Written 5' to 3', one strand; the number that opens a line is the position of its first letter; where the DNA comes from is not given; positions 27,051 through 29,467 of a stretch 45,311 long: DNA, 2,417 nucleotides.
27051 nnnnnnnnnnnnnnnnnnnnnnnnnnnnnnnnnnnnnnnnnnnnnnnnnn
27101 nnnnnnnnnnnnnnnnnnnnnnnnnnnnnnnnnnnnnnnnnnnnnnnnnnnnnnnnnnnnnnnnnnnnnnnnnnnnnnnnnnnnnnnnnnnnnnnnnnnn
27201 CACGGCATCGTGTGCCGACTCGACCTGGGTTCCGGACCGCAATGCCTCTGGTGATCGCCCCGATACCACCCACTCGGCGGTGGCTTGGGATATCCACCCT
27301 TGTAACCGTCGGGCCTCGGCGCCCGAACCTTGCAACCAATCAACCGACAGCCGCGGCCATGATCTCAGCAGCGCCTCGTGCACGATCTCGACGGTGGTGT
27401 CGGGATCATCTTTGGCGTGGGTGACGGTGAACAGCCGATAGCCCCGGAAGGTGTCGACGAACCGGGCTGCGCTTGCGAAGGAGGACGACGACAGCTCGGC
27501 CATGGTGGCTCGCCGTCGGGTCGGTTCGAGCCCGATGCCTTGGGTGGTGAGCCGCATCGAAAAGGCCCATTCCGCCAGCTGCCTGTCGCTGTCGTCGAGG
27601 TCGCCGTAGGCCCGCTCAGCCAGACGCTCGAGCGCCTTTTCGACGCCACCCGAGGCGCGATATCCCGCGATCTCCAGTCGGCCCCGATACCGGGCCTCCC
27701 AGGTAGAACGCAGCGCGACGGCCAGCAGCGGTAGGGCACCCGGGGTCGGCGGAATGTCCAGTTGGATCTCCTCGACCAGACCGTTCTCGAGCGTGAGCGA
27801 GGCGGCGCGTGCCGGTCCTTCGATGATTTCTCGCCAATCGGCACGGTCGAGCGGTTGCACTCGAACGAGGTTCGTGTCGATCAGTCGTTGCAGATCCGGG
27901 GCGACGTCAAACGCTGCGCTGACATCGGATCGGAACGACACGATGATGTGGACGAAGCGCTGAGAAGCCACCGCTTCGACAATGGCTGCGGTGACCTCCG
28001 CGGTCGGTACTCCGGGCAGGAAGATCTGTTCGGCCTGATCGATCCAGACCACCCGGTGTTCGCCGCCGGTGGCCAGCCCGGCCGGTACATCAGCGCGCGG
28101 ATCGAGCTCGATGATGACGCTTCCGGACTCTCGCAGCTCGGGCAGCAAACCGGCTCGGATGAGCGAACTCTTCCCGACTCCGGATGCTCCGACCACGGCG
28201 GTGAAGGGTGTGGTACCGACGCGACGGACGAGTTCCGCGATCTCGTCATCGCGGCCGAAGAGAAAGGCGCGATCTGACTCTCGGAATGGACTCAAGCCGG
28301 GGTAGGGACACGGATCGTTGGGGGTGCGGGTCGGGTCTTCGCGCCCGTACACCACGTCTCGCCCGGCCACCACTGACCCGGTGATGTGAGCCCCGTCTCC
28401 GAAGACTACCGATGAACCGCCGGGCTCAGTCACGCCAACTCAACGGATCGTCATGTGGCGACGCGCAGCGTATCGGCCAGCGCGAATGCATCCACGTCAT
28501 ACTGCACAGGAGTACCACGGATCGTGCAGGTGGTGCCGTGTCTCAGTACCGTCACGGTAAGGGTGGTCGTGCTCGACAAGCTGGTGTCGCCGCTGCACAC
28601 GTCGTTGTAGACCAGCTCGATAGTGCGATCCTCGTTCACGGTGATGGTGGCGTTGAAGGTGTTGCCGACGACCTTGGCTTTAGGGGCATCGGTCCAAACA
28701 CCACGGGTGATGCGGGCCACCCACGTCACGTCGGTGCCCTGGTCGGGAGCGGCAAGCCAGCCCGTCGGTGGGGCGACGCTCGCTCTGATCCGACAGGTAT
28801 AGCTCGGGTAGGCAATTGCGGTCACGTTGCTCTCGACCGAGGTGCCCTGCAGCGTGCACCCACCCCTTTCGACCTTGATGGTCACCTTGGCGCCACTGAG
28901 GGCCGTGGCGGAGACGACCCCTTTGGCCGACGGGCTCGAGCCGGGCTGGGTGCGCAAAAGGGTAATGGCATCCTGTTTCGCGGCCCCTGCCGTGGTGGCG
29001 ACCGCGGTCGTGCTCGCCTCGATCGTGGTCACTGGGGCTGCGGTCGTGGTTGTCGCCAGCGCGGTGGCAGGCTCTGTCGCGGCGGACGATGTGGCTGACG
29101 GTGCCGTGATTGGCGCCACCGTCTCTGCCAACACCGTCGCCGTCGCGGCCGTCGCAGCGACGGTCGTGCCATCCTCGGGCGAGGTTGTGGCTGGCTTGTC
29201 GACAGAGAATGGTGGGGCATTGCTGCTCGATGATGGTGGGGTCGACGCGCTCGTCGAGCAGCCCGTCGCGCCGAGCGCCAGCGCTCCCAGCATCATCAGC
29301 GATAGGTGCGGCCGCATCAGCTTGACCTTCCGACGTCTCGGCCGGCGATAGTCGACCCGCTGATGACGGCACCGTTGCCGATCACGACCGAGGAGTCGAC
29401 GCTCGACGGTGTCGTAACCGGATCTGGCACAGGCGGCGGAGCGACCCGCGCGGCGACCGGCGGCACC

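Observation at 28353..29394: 21-residue motif shared by the TIR C-terminal tail and the STAND N-terminus (candidate homotypic/amyloid-type signalling pair)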

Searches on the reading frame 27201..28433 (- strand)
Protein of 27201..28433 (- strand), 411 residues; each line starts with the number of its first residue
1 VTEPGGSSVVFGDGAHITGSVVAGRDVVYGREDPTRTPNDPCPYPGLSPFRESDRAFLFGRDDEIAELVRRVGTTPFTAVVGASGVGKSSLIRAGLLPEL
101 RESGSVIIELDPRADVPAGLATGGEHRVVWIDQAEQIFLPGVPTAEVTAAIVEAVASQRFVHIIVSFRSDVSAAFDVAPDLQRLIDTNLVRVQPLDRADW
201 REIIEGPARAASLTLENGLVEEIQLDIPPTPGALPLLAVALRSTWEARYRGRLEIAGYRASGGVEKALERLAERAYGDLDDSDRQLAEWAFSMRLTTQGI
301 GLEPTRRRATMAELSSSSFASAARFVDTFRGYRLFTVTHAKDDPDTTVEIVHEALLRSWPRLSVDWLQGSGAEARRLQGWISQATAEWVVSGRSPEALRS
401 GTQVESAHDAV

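Call 18: find_homologous_proteins(query=window:27201-28433:-, max_evalue=1e-10)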
Query seq(411 aa) (411 aa): 68 proteins with E <= 1e-10 among 8000 candidates.
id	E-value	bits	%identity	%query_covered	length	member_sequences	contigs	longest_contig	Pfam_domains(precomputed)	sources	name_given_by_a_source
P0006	1.4e-47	181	35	95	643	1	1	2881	PF20703.4,PF13676.12,PF13191.13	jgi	jgi:energy-coupling factor transporter ATP-binding protein EcfA2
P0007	1.2e-44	172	38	91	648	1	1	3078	PF20703.4,PF00211.26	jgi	jgi:class 3 adenylate cyclase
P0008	7.7e-44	169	39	80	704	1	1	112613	PF20703.4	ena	-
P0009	1.4e-42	165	36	89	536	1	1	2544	PF20703.4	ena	-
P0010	2.7e-42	164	34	91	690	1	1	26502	PF20703.4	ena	-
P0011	4.9e-42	163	35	88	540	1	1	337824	PF20703.4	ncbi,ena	-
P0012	1.0e-41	162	35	91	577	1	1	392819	PF20703.4,PF00211.26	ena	-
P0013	1.1e-39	155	32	99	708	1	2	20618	PF13245.13,PF03781.23,PF20703.4,PF13191.13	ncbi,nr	ncbi:MAG: SUMF1/EgtB/PvdO family nonheme iron enzyme [Thermoflexales bacterium]|nr:SUMF1/EgtB/PvdO f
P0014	2.2e-39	154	33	90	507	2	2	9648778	PF20703.4,PF13560.13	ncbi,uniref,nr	ncbi:helix-turn-helix domain-containing protein [Phytohabitans flavus]|uniref:HTH cro/C1-type domain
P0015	2.3e-39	154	38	67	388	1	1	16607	PF20703.4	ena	-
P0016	2.8e-39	154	34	82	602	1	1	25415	PF20703.4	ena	-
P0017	1.8e-38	151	36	89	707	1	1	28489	PF20703.4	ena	-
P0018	3.3e-38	150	33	92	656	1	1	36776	PF20703.4,PF13191.13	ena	-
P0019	3.8e-37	147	30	96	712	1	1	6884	PF03704.24,PF13401.13,PF20703.4,PF13191.13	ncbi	-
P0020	4.9e-35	140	33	91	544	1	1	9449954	PF20703.4,PF13560.13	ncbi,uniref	ncbi:helix-turn-helix domain-containing protein [Streptomyces sp. NBC_00443]|uniref:helix-turn-helix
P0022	1.6e-34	138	31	84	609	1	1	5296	PF20703.4,PF13191.13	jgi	jgi:hypothetical protein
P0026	1.9e-32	131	31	83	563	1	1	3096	PF20703.4,PF13191.13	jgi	jgi:hypothetical protein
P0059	1.6e-17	82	45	17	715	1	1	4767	PF20703.4,PF13676.12,PF13191.13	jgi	jgi:hypothetical protein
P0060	8.4e-17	80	24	64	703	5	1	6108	PF20703.4,PF13676.12,PF13191.13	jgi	jgi:hypothetical protein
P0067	2.3e-12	65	61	15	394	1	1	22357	PF20703.4,PF13676.12,PF13191.13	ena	-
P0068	2.7e-12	65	25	82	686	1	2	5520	PF20703.4,PF13676.12,PF13191.13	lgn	-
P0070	6.0e-12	64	47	22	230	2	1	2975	PF20703.4,PF13191.13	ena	-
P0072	2.0e-11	62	57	15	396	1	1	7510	PF20703.4,PF13676.12,PF13191.13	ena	-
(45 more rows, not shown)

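Call 78: find_encoding_contigs(protein=P0022, flank=6000)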
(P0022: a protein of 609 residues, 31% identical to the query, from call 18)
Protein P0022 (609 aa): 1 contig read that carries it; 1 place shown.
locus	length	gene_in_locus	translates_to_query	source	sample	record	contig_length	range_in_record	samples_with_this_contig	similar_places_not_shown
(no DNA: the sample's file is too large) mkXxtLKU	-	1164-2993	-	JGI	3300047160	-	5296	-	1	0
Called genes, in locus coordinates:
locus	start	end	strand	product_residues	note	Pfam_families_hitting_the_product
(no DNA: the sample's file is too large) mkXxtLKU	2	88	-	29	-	?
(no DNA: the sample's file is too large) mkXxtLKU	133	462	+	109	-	PF00670:AdoHcyase_NAD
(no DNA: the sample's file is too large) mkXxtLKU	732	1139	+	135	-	PF20701:HetE-N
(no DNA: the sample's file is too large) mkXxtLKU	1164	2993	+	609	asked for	PF20703:nSTAND1, PF13191:AAA_16 (weak)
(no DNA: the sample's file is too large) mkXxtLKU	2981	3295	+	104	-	-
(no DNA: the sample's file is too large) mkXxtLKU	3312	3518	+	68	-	-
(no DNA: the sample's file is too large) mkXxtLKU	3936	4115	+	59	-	-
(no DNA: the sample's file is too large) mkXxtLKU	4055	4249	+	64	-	-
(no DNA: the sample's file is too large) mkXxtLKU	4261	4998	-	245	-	-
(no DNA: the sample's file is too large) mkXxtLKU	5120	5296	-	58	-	?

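Call 79: find_encoding_contigs(protein=P0026, flank=6000)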
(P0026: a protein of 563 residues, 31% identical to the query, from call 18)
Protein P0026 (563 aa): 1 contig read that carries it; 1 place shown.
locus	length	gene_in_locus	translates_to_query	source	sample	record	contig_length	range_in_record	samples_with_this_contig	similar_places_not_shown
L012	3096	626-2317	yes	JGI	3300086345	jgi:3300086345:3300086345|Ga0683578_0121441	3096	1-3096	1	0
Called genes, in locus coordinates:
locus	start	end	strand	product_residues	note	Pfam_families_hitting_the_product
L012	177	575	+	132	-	-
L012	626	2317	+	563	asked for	PF20703:nSTAND1, PF13191:AAA_16 (weak)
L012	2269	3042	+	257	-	PF00656:Peptidase_C14 (faint)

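Call 89: find_encoding_contigs(protein=P0070, flank=4000)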
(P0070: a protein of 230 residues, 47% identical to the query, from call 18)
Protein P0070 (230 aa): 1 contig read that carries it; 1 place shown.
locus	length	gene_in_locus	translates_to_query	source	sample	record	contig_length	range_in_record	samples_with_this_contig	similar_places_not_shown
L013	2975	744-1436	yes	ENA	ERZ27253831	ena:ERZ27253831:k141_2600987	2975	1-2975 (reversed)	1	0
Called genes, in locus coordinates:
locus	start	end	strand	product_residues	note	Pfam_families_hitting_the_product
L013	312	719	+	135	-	PF20701:HetE-N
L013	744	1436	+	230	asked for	PF20703:nSTAND1, PF13191:AAA_16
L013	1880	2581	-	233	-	PF12895:ANAPC3 (faint), PF13414:TPR_11 (faint), PF13428:TPR_14 (faint), PF13431:TPR_17 (faint), PF13432:TPR_16 (faint), PF14559:TPR_19 (faint), PF21033:RMD1-3 (faint), PF13424:TPR_12 (weak), +3 more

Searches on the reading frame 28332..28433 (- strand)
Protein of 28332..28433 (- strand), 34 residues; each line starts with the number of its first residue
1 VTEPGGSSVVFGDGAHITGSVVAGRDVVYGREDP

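Call 42: search_protein_representatives(alignment_id=A1)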
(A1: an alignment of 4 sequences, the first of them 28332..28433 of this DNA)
Query: 4 sequences, 32 profile positions. Proteins with E-value up to 0.001 (for the whole library): 6; up to 1e-10: 2; up to 1e-30: 0. The best 6 are listed.
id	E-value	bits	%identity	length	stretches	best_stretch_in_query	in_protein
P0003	3.6e-13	65.0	-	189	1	1-31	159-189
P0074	1.1e-11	60.2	-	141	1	1-32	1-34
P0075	6.5e-06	41.8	-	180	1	6-28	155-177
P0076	6.9e-06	41.7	-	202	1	3-28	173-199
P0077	1.2e-04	37.8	-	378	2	5-28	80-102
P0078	1.3e-04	37.6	-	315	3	6-27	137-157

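Call 44: search_protein_families(library=pfam, proteins=[P0074, P0075, P0076, P0077, P0078], max_evalue=0.01)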
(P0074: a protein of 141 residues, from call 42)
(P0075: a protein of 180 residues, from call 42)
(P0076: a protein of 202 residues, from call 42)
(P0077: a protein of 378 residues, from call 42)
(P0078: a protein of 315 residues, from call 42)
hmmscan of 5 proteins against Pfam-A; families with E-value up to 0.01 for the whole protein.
P0074 (141 aa): 5 families
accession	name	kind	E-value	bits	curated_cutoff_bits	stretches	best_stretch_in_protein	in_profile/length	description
PF20703.3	nSTAND1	-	6.2e-25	89.1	27.1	1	43-123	1-87/379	Novel STAND NTPase 1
PF25201.1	nSTAND6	-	4.5e-06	27.2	27.7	1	58-94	1-37/148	Novel STAND NTPase 6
PF13191.12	AAA_16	-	7.6e-06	27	32.6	1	58-96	2-45/167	AAA ATPase domain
PF03193.22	RsgA_GTPase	-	8.4e-05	22.9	30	1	63-100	95-130/174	RsgA GTPase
PF13555.12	AAA_29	-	0.0064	16.7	27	0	74-94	22-41/61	P-loop containing region of AAA domain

P0075 (180 aa): 2 families
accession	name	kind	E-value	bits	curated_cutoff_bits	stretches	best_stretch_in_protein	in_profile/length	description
PF13676.11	TIR_2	-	1.2e-18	68.2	28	1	3-105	2-109/122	TIR domain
PF01582.25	TIR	-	0.0051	17.1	21.3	0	8-73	11-78/179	TIR domain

P0076 (202 aa): 1 family
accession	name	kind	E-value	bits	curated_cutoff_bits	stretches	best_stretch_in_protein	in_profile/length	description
PF13676.11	TIR_2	-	4.2e-24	85.8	28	1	11-119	1-115/122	TIR domain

P0077 (378 aa): 0 families

P0078 (315 aa): 1 family
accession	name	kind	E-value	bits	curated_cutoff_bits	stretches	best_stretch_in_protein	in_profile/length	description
PF04519.19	Bactofilin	-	0.002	18.8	27.9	0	108-159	3-54/98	Polymer-forming cytoskeletal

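Call 45: find_encoding_contigs(protein=P0075, flank=10000)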
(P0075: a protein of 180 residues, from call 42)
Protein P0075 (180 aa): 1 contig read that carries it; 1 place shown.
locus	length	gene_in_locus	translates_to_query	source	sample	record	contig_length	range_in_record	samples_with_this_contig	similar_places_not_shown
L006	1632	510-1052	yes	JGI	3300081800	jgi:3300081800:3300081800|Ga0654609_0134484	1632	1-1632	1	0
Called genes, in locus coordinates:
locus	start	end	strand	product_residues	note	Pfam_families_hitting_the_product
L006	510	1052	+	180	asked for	PF13676:TIR_2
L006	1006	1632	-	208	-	?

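Call 46: find_encoding_contigs(protein=P0076, flank=10000)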
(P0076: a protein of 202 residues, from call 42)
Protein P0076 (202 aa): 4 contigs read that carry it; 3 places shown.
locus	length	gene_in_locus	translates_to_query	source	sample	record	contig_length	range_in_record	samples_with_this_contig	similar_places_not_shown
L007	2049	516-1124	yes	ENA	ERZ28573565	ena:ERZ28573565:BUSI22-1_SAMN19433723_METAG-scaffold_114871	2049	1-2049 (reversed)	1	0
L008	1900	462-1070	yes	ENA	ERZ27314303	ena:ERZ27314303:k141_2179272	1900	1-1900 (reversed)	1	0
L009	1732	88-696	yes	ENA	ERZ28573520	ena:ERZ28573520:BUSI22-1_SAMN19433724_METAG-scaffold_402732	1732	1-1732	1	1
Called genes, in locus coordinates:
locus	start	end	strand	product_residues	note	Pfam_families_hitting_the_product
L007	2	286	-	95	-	?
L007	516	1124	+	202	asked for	PF13676:TIR_2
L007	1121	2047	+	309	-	?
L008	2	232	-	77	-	?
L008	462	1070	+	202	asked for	PF13676:TIR_2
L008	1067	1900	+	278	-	?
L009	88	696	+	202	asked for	PF13676:TIR_2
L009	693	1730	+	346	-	?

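Call 47: find_encoding_contigs(protein=P0074, flank=10000)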
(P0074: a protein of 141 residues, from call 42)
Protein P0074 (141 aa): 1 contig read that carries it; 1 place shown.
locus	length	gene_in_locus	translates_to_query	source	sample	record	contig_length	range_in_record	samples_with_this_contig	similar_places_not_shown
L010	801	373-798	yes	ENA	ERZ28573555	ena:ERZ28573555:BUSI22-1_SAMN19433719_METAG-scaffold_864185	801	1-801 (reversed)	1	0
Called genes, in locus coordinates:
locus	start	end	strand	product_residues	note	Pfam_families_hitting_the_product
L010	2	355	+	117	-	?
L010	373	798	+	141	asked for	PF20703:nSTAND1, PF13191:AAA_16 (weak), PF25201:nSTAND6 (weak)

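Call 59: find_encoding_contigs(protein=P0078, flank=10000)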
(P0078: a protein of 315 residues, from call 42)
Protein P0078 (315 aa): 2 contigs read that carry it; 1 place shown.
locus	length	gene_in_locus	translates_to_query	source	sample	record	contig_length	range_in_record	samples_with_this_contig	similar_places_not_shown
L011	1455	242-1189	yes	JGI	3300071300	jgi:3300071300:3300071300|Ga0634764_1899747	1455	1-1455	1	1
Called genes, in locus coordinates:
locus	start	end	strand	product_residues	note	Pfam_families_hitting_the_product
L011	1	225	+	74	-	?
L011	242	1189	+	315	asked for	-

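Call 60: find_encoding_contigs(protein=P0077, flank=10000)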
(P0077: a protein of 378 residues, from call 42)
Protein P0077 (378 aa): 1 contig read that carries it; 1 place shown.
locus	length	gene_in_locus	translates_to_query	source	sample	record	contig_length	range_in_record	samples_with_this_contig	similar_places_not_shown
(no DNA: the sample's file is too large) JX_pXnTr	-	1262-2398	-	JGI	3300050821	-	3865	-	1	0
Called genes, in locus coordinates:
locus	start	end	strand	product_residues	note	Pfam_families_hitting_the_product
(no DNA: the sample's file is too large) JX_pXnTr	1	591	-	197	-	?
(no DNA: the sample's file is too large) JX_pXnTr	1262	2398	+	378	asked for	-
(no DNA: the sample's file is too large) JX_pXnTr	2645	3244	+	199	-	-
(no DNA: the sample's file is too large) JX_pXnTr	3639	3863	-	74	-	?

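Call 68: predict_structure(protein=P0078)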
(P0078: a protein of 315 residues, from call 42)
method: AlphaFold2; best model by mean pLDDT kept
length: 315 residues; sequences in the alignment: 1
mean_pLDDT: 55.6   pTM: 0.44
mean pLDDT of the five models: 55.6, 55.2, 50.6, 49.6, 40.7
residues with pLDDT >= 90: 10; 70-90: 108; 50-70: 57; < 50: 140
segments of 3 or more residues with pLDDT < 50: 1-3, 66-164, 246-262, 276-295
pLDDT, mean of each block of 10 residues (from residue 1): 66 79 78 70 72 78 54 26 27 28 28 29 26 25 30 33 59 86 78 82 92 79 80 68 51 35 58 53 39 50 65 56
secondary structure, 60 per line:
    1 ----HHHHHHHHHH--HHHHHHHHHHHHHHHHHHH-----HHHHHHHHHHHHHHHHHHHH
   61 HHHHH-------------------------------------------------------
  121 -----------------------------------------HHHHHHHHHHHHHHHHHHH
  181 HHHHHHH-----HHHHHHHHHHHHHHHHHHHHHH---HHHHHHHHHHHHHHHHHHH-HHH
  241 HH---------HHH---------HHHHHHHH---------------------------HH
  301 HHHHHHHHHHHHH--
elements in order: H5-14 H17-35 H41-65 H162-187 H193-214 H218-236 H238-242 H264-271 H299-313

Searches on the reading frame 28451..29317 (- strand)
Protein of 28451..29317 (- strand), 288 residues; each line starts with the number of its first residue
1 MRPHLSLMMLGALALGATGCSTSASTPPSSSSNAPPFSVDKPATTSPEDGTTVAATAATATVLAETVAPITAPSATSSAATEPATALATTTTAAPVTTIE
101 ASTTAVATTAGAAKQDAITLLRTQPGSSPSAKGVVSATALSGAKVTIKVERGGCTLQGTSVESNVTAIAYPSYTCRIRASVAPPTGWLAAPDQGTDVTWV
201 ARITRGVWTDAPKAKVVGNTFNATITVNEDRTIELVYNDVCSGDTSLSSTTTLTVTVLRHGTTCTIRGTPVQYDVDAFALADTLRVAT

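Call 5: search_protein_families(library=pfam, proteins=[window:28451-29317:-], max_evalue=0.01)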
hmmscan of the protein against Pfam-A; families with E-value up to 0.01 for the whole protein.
window:28451-29317:- (288 aa): 0 families

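Call 6: search_protein_families(library=padloc, proteins=[window:28451-29317:-], max_evalue=0.01)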
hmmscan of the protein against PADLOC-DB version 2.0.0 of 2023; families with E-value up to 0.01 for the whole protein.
window:28451-29317:- (288 aa): 0 families

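Call 92: search_protein_families(library=ncbifam, proteins=[window:28451-29317:-], max_evalue=0.001)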
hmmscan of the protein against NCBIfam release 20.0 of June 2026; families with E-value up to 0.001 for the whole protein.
window:28451-29317:- (288 aa): 0 families

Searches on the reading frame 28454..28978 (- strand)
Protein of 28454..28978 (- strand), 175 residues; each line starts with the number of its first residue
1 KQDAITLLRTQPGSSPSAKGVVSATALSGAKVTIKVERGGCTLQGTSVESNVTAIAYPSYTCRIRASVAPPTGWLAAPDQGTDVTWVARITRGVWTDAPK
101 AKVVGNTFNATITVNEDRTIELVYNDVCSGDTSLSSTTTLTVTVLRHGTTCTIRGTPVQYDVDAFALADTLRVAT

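Call 55: find_homologous_proteins(query=A2, max_evalue=0.01)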
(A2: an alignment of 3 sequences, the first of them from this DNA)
Query A2 (3 sequences) (175 aa, profile of the alignment): 1 proteins with E <= 0.01 among 6119 candidates.
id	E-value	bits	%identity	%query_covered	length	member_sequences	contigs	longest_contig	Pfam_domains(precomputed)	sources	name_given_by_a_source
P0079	1.8e-90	320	100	100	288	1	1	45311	-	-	-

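Call 81: predict_structure(protein=window:28454-28978:-)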
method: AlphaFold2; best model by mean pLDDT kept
length: 175 residues; sequences in the alignment: 1
mean_pLDDT: 34.6   pTM: 0.26
mean pLDDT of the five models: 34.6, 33.8, 28.2, 25.9, 25.3
residues with pLDDT >= 90: 0; 70-90: 0; 50-70: 0; < 50: 175
segments of 3 or more residues with pLDDT < 50: 1-175
pLDDT, mean of each block of 10 residues (from residue 1): 33 36 36 38 33 34 36 31 32 32 39 40 36 36 36 33 28 31
secondary structure, 60 per line:
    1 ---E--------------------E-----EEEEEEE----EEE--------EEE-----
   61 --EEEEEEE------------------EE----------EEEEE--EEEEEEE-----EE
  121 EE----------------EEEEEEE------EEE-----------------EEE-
elements in order: E31-37 E42-44 E53-55 E63-69 E100-104 E107-113 E119-122 E139-145 E152-154 E172-174

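Call 87: find_related_loci(query=A2, collection=metagenome_contigs, flank=10000)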
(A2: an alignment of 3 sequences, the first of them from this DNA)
Query A2 (175 aa) in metagenome_contigs; peptide patterns used: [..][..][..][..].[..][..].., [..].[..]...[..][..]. (x = any residue, [..] = any of these).
108 stretches matched a pattern, but none encodes a relative of the query by tblastn (E <= 1e-3).
